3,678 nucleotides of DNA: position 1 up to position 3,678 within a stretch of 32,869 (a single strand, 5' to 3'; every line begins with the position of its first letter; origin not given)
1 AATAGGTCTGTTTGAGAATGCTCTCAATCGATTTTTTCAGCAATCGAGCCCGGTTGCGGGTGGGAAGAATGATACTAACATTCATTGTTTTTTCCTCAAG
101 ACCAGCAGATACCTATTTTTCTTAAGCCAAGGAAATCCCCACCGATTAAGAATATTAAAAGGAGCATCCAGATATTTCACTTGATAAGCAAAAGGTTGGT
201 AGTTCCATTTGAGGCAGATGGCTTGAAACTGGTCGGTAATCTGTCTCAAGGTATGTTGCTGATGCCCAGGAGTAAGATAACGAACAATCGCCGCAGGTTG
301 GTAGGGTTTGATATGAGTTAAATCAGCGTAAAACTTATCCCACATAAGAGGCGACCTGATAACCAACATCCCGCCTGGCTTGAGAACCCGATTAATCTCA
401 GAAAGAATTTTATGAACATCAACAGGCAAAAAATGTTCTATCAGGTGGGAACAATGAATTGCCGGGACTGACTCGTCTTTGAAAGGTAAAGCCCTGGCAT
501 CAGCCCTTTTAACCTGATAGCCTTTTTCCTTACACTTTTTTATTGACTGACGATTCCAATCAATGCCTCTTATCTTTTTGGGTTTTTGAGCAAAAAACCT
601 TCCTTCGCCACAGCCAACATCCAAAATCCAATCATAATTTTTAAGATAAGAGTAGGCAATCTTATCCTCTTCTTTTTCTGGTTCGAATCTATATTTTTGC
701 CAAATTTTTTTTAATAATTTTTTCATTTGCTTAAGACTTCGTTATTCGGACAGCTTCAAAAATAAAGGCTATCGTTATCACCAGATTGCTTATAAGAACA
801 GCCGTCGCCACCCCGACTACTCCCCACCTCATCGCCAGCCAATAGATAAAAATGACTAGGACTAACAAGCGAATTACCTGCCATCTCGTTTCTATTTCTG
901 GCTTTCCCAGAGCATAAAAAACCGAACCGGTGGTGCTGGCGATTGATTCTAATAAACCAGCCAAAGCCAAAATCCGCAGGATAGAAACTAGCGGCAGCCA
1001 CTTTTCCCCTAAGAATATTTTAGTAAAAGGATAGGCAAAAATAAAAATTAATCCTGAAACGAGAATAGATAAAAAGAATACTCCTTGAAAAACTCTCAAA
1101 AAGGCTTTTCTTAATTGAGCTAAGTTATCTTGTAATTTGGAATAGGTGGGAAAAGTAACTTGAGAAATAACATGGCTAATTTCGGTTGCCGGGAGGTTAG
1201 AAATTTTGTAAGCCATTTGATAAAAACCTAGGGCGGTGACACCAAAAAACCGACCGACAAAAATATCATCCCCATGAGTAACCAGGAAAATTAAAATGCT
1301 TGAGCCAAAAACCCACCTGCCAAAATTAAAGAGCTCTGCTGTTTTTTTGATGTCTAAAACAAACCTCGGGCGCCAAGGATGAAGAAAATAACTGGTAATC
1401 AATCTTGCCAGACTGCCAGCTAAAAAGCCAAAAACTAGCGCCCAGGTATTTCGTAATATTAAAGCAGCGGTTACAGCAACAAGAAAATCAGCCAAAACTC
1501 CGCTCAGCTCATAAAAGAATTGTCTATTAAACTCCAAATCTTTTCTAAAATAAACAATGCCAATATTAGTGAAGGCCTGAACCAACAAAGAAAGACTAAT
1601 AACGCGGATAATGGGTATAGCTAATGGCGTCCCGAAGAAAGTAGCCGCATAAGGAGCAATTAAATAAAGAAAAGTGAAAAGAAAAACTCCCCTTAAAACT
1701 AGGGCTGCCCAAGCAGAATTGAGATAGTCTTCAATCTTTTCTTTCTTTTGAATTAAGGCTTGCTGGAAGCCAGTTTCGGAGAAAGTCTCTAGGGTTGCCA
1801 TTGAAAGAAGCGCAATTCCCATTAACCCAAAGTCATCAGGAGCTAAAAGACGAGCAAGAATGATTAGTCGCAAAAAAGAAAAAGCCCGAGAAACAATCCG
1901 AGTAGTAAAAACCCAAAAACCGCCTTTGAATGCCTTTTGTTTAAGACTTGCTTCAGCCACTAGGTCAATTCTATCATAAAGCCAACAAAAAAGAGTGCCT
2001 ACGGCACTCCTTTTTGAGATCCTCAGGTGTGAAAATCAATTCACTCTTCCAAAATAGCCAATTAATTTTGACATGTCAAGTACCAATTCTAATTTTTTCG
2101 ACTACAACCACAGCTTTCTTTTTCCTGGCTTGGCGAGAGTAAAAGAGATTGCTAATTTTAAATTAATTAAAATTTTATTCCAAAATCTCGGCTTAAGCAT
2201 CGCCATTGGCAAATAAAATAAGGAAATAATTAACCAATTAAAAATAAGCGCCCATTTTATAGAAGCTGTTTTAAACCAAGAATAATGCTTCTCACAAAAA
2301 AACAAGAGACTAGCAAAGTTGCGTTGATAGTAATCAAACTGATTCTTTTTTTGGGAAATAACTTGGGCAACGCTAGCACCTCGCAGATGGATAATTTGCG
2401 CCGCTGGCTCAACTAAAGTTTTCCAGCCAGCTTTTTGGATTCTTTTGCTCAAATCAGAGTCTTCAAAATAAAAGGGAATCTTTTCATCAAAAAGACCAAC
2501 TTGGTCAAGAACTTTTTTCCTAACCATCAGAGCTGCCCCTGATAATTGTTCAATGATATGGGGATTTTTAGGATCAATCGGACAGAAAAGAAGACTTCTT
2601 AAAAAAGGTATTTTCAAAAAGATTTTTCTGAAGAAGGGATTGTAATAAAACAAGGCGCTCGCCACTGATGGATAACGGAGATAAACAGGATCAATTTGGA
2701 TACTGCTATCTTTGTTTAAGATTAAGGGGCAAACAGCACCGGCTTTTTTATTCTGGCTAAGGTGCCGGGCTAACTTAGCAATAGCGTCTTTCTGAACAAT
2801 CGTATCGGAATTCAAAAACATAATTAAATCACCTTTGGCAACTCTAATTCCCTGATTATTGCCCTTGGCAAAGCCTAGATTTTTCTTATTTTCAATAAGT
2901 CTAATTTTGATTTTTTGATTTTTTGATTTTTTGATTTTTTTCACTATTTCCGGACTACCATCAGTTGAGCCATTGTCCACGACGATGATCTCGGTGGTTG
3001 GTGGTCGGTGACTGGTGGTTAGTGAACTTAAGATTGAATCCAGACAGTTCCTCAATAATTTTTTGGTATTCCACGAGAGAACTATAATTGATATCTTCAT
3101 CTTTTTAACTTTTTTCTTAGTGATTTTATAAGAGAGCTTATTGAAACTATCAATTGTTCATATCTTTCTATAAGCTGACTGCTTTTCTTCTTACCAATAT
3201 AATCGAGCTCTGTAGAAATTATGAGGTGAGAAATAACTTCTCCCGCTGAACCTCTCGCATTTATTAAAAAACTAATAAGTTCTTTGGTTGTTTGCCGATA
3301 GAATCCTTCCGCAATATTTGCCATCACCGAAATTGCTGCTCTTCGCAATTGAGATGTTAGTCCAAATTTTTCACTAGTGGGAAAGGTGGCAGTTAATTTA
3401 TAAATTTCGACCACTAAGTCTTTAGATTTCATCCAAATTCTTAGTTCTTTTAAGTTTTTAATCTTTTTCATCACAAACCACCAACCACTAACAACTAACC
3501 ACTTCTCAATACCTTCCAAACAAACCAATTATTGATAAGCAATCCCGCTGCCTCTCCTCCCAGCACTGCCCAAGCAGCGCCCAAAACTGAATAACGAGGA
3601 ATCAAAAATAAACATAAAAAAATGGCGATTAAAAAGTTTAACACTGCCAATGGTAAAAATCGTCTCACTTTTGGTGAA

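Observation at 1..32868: Window-filling single-strand glycan-assembly superoperon with an unusually high methylation load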

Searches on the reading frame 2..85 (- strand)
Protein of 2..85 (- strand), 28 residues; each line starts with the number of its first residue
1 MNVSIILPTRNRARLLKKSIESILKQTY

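Call 75: search_protein_families(library=pfam, proteins=[window:2-85:-], max_evalue=1)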
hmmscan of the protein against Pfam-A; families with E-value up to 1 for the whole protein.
window:2-85:- (28 aa): 1 family
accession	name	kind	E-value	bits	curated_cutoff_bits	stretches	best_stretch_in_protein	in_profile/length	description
PF00535.33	Glycos_transf_2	-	0.00047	20.6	23.3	1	4-28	1-25/168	Glycosyl transferase family 2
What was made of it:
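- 2..85 (-): First 28 codons of a GT2-like gene, cut by the window edge. PF00535 20.6 bits, E 4.7e-4, just below cut-off, call 75.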

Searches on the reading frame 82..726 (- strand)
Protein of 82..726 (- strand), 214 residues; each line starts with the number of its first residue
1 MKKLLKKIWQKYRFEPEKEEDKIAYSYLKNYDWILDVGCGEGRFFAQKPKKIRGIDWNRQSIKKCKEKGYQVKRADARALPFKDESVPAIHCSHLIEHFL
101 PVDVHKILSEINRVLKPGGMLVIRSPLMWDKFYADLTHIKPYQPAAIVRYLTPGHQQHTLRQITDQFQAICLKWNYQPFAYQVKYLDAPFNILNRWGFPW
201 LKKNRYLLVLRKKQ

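Call 4: search_protein_families(library=pfam, proteins=[window:82-726:-], max_evalue=0.01)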
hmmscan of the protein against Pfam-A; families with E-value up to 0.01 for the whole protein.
window:82-726:- (214 aa): 11 families
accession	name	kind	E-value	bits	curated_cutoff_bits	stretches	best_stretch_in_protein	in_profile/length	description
PF08241.18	Methyltransf_11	-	2.2e-19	70.3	21.2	1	35-123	1-95/95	Methyltransferase domain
PF13649.12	Methyltransf_25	-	2e-17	64.1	27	1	34-119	1-97/97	Methyltransferase domain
PF13847.12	Methyltransf_31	-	1.9e-12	47.5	27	1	34-131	7-117/145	Methyltransferase domain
PF13489.12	Methyltransf_23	-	1.5e-11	44.7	27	1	34-128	26-121/164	Methyltransferase domain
PF08242.18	Methyltransf_12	-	5.2e-10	40.4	30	1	35-121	1-98/98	Methyltransferase domain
PF05148.21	Methyltransf_8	-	5.8e-08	33.3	27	1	31-123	73-156/219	Hypothetical methyltransferase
PF01209.24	Ubie_methyltran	-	2.1e-06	27.7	20.1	1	33-123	50-151/233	ubiE/COQ5 methyltransferase family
PF02353.26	CMAS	-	3.1e-05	23.9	27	1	28-172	60-210/273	Mycolic acid cyclopropane synthetase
PF07021.18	MetW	-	7.1e-05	23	21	1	27-77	10-64/193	Methionine biosynthesis protein MetW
PF03141.22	Methyltransf_29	-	7.8e-05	21.9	23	1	32-131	119-225/506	Putative S-adenosyl-L-methionine-dependent methyltransferase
PF20922.3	Anamorsin_N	-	0.0069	16.5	27.1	0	98-127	62-91/163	Anamorsin, N-terminal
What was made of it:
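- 82..726 (-): Class I SAM methyltransferase. PF08241 70 bits, call 4.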

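Call 7: find_encoding_contigs(protein=window:82-726:-, flank=10000, max_places=6)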
Protein window:82-726:- (214 aa): no gene with exactly this product is on record in the collection.

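Call 14: search_protein_families(library=ncbifam, proteins=[window:82-726:-], max_evalue=0.001)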
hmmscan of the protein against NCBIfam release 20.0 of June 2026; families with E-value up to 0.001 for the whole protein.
window:82-726:- (214 aa): 23 families
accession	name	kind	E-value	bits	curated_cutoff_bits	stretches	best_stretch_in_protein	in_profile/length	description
NF045667.1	MTase_DVU1556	equivalog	3.3e-13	49.6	155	1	26-123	18-119/213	DVU_1556 family methyltransferase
NF043040.1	corrin_prot_MT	hypoth_equivalog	1.4e-11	44.2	180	1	20-169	31-193/216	corrinoid protein-associated methyltransferase CpaM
TIGR01934.1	MenG_MenH_UbiE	subfamily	3.9e-11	42.7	158.35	1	30-123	39-141/223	ubiquinone/menaquinone biosynthesis methyltransferase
NF045649.1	2X_seleno_MduS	exception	6e-11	41.9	380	1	32-140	43-164/338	methyltransferase domain-containing selenoprotein MduS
NF001244.0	PRK00216.1-5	equivalog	2.8e-09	36.6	216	1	25-123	43-153/236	bifunctional demethylmenaquinone methyltransferase/2-methoxy-6-polyprenyl-1,4-benzoquinol methylase UbiE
NF045825.1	FAmtase_mtf2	equivalog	1e-08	34.7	400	1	34-122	62-157/248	fatty-acid O-methyltransferase Mtf2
NF045823.1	PthPhpthDimycoMt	equivalog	1.5e-08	34.1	300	1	35-122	71-165/256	phthiotriol/phenolphthiotriol dimycocerosates methyltransferase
NF038099.1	AsSugarArsM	exception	1.6e-07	30.9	400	1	71-131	119-179/321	arsenosugar biosynthesis arsenite methyltransferase ArsM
TIGR02072.1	BioC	equivalog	2e-07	31.1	184.95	1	31-133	35-141/244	malonyl-ACP O-methyltransferase BioC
NF047649.1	MTase_UXPK_star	exception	7e-07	28.5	460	1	32-124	79-182/283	methyltransferase/UXPK-star double selenoprotein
TIGR04345.1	ovoA_Cterm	equivalog_domain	2.7e-06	27.1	170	1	73-134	121-180/242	putative 4-mercaptohistidine N1-methyltransferase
NF001241.0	PRK00216.1-2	equivalog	3.1e-06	27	327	1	34-123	55-147/231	demethylmenaquinone methyltransferase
NF040539.1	AST_met_ArsM_2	exception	6.3e-06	26.2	240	1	13-123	38-163/262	putative arsinothricin biosynthesis methyltransferase ArsM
NF008300.0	PRK11088.1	equivalog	8.2e-06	25.5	303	1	23-126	78-182/272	23S rRNA (guanine(745)-N(1))-methyltransferase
NF041537.1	ArsM_AhpD_UU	exception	2.6e-05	23.2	510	1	55-128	107-185/345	arsenite methyltransferase/AhpD domain selenoprotein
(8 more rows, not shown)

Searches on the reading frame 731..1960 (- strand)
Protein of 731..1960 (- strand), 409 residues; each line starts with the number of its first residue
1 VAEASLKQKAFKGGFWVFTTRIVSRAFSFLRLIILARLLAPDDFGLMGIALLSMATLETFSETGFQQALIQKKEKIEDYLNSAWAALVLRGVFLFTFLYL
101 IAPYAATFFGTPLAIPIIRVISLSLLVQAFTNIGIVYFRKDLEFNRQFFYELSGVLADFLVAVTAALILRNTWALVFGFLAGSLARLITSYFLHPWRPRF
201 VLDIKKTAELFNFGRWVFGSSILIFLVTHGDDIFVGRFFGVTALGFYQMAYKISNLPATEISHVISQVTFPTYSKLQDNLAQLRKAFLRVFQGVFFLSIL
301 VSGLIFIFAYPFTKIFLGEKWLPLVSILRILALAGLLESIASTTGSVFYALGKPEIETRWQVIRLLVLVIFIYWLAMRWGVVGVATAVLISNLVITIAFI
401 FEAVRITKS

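Call 4: search_protein_families(library=pfam, proteins=[window:731-1960:-], max_evalue=0.01)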
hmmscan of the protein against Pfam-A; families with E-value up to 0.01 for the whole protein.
window:731-1960:- (409 aa): 2 families
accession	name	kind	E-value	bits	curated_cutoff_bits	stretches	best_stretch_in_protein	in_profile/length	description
PF13440.11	Polysacc_synt_3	-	2e-80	270.6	23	1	34-325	1-292/293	Polysaccharide biosynthesis protein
PF01943.22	Polysacc_synt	-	5.1e-36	124.9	28.2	1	12-277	3-274/274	Polysaccharide biosynthesis protein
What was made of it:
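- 731..1960 (-): MOP flippase (Polysacc_synt_3). PF13440 271 bits, call 4.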

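Call 16: search_protein_families(library=ncbifam, proteins=[window:731-1960:-], max_evalue=1e-10)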
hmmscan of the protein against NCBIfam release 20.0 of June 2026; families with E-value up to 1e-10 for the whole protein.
window:731-1960:- (409 aa): 3 families
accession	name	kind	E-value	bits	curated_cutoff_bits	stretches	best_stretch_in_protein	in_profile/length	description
NF007773.0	PRK10459.1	equivalog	1.6e-66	225.3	273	1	5-403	2-402/492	MOP flippase family protein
NF047674.1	TeichurnBiosyTuaB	equivalog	2.9e-49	168.4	580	1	5-390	3-390/469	teichuronic acid biosynthesis protein TuaB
NF058658.1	Oglyco_Wzx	exception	3.6e-43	148.3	720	1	1-403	1-405/478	O-glycosylation flippase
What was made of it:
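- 731..1960 (-): PRK10459 225 bits, below the 273 cut-off, call 16.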

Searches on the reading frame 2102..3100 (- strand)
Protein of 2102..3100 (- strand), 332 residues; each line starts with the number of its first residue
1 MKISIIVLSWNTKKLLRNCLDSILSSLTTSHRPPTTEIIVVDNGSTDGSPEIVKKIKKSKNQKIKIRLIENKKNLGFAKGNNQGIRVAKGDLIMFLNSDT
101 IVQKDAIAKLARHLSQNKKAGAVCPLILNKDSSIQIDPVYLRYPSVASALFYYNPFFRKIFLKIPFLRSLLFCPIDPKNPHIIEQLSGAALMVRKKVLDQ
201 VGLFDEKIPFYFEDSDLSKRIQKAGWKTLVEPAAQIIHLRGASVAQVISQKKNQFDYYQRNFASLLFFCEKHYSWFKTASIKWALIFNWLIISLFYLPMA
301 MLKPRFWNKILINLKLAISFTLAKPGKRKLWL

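Call 4: search_protein_families(library=pfam, proteins=[window:2102-3100:-], max_evalue=0.01)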
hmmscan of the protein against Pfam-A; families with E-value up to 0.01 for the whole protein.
window:2102-3100:- (332 aa): 6 families
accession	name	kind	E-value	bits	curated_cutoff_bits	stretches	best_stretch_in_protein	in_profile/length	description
PF00535.33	Glycos_transf_2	-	6e-31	108.1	23.3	1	4-142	1-131/168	Glycosyl transferase family 2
PF13641.12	Glyco_tranf_2_3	-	2.6e-22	80.4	27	1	3-252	3-225/230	Glycosyltransferase like family 2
PF10111.15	Glyco_tranf_2_2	-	8e-15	55.5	27.3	1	33-237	27-214/276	Glycosyltransferase like family 2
PF13632.12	Glyco_trans_2_3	-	6.1e-09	36.4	27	1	187-306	73-184/198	Glycosyl transferase family group 2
PF13506.12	Glyco_transf_21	-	7.8e-09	35.7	21.7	1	82-128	23-68/174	Glycosyl transferase family 21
PF13712.12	Glyco_tranf_2_5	-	0.00013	22.3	27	0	51-122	17-87/210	Glycosyltransferase like family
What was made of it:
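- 2102..3100 (-): GT2 with one C-terminal TM helix; part of the PMT_2-MOP-GT2 cassette. PF00535 108 bits, call 4.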

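Call 15: search_protein_families(library=ncbifam, proteins=[window:2102-3100:-], max_evalue=0.01)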
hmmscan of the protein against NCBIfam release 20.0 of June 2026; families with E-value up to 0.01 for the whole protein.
window:2102-3100:- (332 aa): 28 families (the best 25 are shown)
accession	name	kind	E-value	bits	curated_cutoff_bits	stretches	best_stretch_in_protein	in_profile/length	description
TIGR03965.1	mycofact_glyco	equivalog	6.8e-23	81.3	280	2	3-131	76-195/467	mycofactocin biosynthesis glycosyltransferase MftF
TIGR03937.1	PgaC_IcaA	equivalog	3.5e-22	78.9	422.3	2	2-126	46-164/407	poly-beta-1,6-N-acetyl-D-glucosamine synthase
NF041875.1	EPS_EpsD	equivalog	7.5e-19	68.3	370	1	4-143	2-131/325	exopolysaccharide biosynthesis glycosyltransferase EpsD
TIGR04283.1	glyco_like_mftF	equivalog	2.1e-18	66.8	182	1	3-121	1-105/221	TIGR04283 family arsenosugar biosynthesis glycosyltransferase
NF038302.1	EPS_HpsE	equivalog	1.1e-17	64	300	1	2-127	2-124/307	hormogonium polysaccharide biosynthesis glycosyltransferase HpsE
TIGR01556.1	rhamnosyltran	subfamily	8.7e-17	61.2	200.55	2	23-139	9-124/281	rhamnosyltransferase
NF007482.0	PRK10073.1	equivalog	7.9e-15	54.7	423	1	2-111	7-107/334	glycosyltransferase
TIGR03111.1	glyc2_xrt_Gpos1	hypoth_equivalog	1.9e-14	53.3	363.95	1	2-135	50-177/439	TIGR03111 family XrtG-associated glycosyltransferase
NF038299.1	EPS_HpsN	equivalog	2.6e-14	52.9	425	1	2-130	2-122/317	hormogonium polysaccharide biosynthesis glycosyltransferase HpsN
NF047683.1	TeichurnBiosyTuaG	equivalog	4.5e-13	49.4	400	1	2-120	7-117/252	teichuronic acid biosynthesis protein TuaG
NF050050.1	ProtGlycPglI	equivalog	7.1e-12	45.3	500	1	2-116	3-110/306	GalNAc(5)-diNAcBac-PP-undecaprenol beta-1,3-glucosyltransferase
TIGR04242.1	nodulat_NodC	equivalog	8e-12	44.8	550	1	3-123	50-164/395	chitooligosaccharide synthase NodC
TIGR04009.1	wcaE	equivalog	1.8e-10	40.5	369.2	1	2-120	2-112/248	colanic acid biosynthesis glycosyltransferase WcaE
NF053739.1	GlytfEpsEBac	equivalog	1.9e-10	40.2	450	1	2-120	2-113/265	glycosyltransferase EpsE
NF041394.1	GtaseAglG_Halo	equivalog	2.3e-09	36.9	440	1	1-117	1-110/304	glucosyl-dolichyl phosphate glucuronosyltransferase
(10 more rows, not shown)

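Call 54: search_solved_structures(query=window:2102-3100:-, max_evalue=0.001)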
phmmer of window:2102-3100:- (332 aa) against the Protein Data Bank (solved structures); distinct sequences matched with E-value up to 0.001: 21.
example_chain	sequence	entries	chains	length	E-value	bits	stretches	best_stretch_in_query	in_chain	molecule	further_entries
6p61_A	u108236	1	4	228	8.9e-11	44.7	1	3-125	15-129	Glycosyltransferase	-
5hea_A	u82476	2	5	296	4.9e-10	42.3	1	3-126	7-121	Putative glycosyltransferase (GalT1)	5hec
2z87_A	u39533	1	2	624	4.6e-09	39.1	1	3-110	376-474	Chondroitin synthase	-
2z86_A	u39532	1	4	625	4.6e-09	39.1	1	3-110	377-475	Chondroitin synthase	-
8vh7_A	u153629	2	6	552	6.2e-09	38.7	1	3-123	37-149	Heparosan synthase B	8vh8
8viw_A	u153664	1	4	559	6.3e-09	38.6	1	3-123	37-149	Heparosan synthase B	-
5tze_C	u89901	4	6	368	1.1e-08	37.9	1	1-116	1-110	Glycosyl transferase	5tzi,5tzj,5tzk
5tz8_A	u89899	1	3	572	1.7e-08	37.2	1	1-116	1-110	Glycosyl transferase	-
3bcv_A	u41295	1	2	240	2.8e-07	33.2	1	2-108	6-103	Putative glycosyltransferase protein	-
6yv7_B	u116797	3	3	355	3.7e-07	32.8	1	2-123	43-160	Glycosyl transferase, family 2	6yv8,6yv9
6yv7_A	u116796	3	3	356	3.7e-07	32.8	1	2-123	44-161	Glycosyl transferase, family 2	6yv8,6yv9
6h1j_A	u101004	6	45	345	2.3e-06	30.2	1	2-118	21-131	Probable ss-1,3-N-acetylglucosaminyltransferase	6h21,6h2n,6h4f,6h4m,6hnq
9omm_A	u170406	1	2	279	4.6e-06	29.2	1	3-157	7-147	Glycosyltransferase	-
9omh_A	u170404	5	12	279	4.6e-06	29.2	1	3-157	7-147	Glycosyltransferase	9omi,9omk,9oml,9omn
9omj_A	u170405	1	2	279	4.6e-06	29.2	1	3-157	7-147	Glycosyltransferase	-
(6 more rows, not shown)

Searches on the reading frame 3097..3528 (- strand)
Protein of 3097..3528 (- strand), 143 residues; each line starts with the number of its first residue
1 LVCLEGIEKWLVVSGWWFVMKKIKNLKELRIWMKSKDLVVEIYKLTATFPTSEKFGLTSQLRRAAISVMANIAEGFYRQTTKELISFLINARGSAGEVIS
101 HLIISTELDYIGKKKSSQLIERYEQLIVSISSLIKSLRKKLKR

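Call 4: search_protein_families(library=pfam, proteins=[window:3097-3528:-], max_evalue=0.01)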
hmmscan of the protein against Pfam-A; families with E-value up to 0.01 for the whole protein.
window:3097-3528:- (143 aa): 2 families
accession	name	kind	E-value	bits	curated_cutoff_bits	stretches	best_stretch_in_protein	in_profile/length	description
PF05635.17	23S_rRNA_IVP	-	2e-35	121.7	33.8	1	27-130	1-104/106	23S rRNA-intervening sequence protein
PF22296.2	bAvd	-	0.0038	18.1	40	1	33-134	5-104/107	bAvd-like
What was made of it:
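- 3097..3528 (-): 23S_rRNA_IVP / four-helix-bundle protein; probably a passenger gene. PF05635 122 bits, call 4.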

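Call 16: search_protein_families(library=ncbifam, proteins=[window:3097-3528:-], max_evalue=1e-10)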
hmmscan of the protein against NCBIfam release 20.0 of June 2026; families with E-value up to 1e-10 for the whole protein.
window:3097-3528:- (143 aa): 3 families
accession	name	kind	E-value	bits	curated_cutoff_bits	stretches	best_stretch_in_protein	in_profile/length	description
TIGR02436.1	TIGR02436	subfamily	1.6e-35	121.6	24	1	31-137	1-108/109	four helix bundle protein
NF008911.0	PRK12275.1-2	subfamily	6.2e-33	113.8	137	1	24-139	2-117/118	hypothetical protein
NF008912.0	PRK12275.1-6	subfamily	8.6e-28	96.7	124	1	25-142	2-116/117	hypothetical protein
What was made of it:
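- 3097..3528 (-): TIGR02436 122 bits, above cut-off, call 16.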
